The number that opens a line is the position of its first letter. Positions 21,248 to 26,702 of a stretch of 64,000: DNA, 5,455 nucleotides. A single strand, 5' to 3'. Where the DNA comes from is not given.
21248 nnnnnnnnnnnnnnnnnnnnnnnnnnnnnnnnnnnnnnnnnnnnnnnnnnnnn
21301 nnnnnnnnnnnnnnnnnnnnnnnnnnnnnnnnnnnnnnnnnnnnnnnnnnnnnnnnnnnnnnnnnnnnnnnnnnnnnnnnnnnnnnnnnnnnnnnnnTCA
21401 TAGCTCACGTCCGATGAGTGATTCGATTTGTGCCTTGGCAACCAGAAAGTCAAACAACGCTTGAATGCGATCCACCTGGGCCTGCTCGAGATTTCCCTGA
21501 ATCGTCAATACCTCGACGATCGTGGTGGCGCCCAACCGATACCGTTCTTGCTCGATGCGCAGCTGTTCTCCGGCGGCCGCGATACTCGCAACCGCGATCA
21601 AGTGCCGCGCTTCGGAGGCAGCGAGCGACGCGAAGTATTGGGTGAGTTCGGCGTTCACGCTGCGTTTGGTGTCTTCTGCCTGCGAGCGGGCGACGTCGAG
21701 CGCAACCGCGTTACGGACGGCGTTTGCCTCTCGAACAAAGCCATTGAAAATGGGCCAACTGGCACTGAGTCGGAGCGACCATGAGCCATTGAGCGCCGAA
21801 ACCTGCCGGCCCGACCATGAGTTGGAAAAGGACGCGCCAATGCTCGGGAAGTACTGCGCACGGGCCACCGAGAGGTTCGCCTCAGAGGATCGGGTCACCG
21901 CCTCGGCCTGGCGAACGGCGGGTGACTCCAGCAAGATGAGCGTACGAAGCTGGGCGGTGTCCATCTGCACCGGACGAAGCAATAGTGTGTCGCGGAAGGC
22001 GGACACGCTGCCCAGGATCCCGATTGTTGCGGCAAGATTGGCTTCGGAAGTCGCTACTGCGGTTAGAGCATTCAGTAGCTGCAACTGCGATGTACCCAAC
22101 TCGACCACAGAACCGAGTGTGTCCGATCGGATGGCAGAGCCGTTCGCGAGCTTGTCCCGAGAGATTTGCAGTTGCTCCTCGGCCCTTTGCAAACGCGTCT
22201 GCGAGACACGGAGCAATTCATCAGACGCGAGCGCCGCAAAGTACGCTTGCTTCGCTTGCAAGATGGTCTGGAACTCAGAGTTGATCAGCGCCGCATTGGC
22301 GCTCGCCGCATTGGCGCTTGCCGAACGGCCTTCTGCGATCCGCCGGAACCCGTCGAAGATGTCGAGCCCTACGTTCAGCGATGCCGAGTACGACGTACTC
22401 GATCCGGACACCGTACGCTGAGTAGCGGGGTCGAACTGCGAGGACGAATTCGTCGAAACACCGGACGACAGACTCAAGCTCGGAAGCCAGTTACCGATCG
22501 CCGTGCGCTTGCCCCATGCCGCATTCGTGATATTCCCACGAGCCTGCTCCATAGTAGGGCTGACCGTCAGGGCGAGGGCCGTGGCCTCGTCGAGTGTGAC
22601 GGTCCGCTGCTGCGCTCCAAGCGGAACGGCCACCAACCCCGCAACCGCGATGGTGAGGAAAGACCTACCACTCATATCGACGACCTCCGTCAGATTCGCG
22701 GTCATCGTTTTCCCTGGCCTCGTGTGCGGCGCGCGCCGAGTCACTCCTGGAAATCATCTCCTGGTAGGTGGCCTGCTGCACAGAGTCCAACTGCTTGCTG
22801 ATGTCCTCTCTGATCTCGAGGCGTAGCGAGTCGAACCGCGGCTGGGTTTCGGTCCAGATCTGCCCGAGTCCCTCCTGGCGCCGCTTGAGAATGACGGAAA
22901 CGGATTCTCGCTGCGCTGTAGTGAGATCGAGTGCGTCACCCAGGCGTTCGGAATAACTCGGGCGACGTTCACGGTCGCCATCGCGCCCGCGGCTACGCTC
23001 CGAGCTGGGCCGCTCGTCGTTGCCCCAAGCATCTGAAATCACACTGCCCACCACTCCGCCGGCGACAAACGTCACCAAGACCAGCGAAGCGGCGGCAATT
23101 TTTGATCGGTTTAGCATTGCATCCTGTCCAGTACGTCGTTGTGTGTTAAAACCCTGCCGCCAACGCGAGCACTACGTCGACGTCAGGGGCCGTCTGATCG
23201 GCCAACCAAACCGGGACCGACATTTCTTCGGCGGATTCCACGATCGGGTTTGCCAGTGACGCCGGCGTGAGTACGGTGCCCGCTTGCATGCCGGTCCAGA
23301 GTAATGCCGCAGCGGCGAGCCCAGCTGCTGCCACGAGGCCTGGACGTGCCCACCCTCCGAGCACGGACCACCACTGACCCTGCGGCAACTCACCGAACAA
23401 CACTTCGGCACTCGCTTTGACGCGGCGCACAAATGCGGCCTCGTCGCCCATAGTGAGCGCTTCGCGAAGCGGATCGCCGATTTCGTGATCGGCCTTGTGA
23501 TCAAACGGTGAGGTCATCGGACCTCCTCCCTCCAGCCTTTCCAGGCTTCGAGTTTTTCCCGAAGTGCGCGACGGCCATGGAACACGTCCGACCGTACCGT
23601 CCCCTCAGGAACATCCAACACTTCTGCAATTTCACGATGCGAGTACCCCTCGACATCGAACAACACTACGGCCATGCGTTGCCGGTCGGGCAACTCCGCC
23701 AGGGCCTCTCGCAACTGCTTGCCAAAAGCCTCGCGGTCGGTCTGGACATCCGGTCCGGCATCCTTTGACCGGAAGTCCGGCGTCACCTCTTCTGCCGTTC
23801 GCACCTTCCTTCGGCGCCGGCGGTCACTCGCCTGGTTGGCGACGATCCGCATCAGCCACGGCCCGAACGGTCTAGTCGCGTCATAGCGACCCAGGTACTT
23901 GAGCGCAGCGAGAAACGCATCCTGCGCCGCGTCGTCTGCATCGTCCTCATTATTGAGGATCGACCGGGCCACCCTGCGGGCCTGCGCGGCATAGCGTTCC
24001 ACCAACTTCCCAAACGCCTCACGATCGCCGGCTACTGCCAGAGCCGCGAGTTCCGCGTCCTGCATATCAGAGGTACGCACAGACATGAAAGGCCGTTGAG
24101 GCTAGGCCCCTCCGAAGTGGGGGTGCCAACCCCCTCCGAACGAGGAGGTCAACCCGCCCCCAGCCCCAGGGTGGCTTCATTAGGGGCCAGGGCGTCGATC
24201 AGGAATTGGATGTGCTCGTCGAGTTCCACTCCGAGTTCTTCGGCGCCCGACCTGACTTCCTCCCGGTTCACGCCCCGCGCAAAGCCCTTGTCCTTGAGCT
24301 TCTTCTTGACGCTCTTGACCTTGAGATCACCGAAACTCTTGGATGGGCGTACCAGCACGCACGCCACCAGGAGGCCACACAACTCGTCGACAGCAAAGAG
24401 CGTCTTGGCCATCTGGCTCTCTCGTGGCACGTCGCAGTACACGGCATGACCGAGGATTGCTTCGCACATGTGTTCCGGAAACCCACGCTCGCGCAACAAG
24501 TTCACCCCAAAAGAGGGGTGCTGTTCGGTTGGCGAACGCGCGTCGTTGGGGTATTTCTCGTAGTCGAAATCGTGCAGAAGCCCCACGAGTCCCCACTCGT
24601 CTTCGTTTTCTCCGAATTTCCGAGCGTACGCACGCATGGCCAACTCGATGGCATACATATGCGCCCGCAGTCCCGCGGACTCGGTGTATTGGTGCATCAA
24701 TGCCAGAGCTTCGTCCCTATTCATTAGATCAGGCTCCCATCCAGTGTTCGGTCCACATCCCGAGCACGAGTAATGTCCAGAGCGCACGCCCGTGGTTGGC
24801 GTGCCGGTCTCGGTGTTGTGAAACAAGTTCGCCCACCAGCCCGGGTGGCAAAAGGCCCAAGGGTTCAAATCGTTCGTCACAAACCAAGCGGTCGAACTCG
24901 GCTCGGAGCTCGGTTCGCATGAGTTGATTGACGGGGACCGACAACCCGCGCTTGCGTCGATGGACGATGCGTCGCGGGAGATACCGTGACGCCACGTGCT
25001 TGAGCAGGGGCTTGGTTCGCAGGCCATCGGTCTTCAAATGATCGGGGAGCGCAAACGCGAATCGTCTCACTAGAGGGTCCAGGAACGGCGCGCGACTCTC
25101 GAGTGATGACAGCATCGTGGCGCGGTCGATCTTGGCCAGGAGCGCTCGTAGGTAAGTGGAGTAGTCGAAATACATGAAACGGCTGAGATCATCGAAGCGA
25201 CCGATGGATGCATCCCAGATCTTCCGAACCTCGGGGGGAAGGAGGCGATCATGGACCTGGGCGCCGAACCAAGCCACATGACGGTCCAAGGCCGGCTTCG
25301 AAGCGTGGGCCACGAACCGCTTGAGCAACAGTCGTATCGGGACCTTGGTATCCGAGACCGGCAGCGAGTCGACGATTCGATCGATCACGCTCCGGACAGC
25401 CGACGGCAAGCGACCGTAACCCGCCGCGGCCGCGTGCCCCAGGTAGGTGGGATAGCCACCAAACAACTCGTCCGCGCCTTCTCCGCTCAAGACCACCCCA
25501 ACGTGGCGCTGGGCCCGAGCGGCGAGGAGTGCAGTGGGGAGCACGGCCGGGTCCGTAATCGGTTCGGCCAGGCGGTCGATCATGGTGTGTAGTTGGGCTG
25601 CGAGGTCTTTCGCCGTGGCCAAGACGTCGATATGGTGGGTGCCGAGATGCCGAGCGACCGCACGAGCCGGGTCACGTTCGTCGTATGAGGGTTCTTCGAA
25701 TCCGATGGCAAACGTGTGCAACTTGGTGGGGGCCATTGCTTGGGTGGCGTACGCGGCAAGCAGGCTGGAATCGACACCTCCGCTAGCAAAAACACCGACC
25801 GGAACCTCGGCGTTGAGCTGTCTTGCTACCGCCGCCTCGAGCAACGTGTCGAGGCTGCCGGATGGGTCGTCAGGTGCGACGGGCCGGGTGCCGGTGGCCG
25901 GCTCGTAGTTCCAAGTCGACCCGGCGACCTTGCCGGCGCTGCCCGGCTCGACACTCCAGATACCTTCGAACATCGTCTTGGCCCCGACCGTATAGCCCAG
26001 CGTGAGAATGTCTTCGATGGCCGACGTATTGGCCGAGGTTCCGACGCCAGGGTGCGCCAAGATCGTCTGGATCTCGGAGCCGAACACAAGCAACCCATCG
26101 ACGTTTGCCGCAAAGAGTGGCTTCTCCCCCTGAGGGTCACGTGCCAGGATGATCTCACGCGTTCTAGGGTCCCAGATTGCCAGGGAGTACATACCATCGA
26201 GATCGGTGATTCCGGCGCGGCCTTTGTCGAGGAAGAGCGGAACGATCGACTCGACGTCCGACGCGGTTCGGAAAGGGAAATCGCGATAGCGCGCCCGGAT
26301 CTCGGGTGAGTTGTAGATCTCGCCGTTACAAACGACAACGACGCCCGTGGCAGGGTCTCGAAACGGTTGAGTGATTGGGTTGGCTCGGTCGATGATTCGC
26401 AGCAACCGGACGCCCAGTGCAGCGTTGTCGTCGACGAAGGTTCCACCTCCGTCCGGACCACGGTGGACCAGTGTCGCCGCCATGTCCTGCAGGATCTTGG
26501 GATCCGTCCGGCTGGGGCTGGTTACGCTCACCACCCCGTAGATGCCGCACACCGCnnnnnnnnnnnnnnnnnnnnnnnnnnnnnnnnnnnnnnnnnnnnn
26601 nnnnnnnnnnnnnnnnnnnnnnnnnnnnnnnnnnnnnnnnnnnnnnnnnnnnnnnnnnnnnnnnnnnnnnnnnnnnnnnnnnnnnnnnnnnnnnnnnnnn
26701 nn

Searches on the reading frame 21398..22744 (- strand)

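Call 46: search_protein_families(library=pfam, proteins=[window:21398-22744:-], max_evalue=0.001)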
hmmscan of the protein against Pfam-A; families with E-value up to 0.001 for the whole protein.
window:21398-22744:- (448 aa): 1 family
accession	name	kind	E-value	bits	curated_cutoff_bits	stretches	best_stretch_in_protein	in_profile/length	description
PF02321.23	OEP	-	5.2e-54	183.3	22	2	265-445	3-187/187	Outer membrane efflux protein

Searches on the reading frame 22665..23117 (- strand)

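Call 46: search_protein_families(library=pfam, proteins=[window:22665-23117:-], max_evalue=0.001)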
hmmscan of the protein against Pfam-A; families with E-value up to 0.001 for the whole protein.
window:22665-23117:- (150 aa): 1 family
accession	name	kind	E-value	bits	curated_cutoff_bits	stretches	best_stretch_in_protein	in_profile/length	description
PF13801.11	Metal_resist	-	0.00028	21.5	29.2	0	10-95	1-72/125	Heavy-metal resistance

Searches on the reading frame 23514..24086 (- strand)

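Call 46: search_protein_families(library=pfam, proteins=[window:23514-24086:-], max_evalue=0.001)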
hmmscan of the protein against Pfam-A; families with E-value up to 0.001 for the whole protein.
window:23514-24086:- (190 aa): 6 families
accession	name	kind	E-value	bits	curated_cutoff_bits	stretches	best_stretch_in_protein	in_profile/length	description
PF08281.18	Sigma70_r4_2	-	6.4e-19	67.8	25.7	1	124-175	3-54/54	Sigma-70, region 4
PF04542.20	Sigma70_r2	-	3.6e-16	59.2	24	1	28-94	1-69/71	Sigma-70 region 2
PF04545.22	Sigma70_r4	-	2.2e-12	46.7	24.1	1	128-177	1-50/50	Sigma-70, region 4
PF07638.17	Sigma70_ECF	-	3e-06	27.7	21.1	1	19-178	13-182/185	ECF sigma factor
PF22233.2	PhyR_sigma-like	-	5e-06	26.6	27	1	129-165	1-37/50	Response regulator PhyR, sigma-like domain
PF13384.12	HTH_23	-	0.00066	19.9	24.6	0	136-165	6-35/50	Homeodomain-like domain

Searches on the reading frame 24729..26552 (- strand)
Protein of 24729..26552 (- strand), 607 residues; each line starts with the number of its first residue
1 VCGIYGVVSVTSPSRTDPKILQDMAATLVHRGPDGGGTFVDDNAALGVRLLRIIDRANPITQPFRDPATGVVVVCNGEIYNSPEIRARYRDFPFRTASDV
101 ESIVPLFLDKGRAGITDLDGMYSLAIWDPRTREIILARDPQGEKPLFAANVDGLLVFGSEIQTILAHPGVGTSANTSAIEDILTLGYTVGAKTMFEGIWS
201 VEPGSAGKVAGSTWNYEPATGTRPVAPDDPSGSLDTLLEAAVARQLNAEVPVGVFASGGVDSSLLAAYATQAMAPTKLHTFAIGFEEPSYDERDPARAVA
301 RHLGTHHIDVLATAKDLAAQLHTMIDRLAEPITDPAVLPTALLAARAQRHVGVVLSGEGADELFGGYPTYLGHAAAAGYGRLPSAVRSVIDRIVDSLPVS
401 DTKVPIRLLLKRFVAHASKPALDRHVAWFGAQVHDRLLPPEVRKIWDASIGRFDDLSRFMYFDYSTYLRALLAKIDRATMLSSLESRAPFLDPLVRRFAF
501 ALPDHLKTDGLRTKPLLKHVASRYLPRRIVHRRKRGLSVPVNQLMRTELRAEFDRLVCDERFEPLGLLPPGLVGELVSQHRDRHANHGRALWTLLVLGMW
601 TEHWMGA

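Call 46: search_protein_families(library=pfam, proteins=[window:24729-26552:-], max_evalue=0.001)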
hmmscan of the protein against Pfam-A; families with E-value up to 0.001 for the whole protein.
window:24729-26552:- (607 aa): 4 families
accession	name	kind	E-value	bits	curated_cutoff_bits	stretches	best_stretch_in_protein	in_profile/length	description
PF00733.27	Asn_synthase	-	2.9e-84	284.2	21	1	234-601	2-353/354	Asparagine synthase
PF13537.11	GATase_7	-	2.8e-27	95.6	25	1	57-166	9-123/123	Glutamine amidotransferase domain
PF13522.11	GATase_6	-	2.9e-25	89.2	27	1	33-160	1-130/130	Glutamine amidotransferase domain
PF02540.23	NAD_synthase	-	8.2e-06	25.5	21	1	239-376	10-146/242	NAD synthase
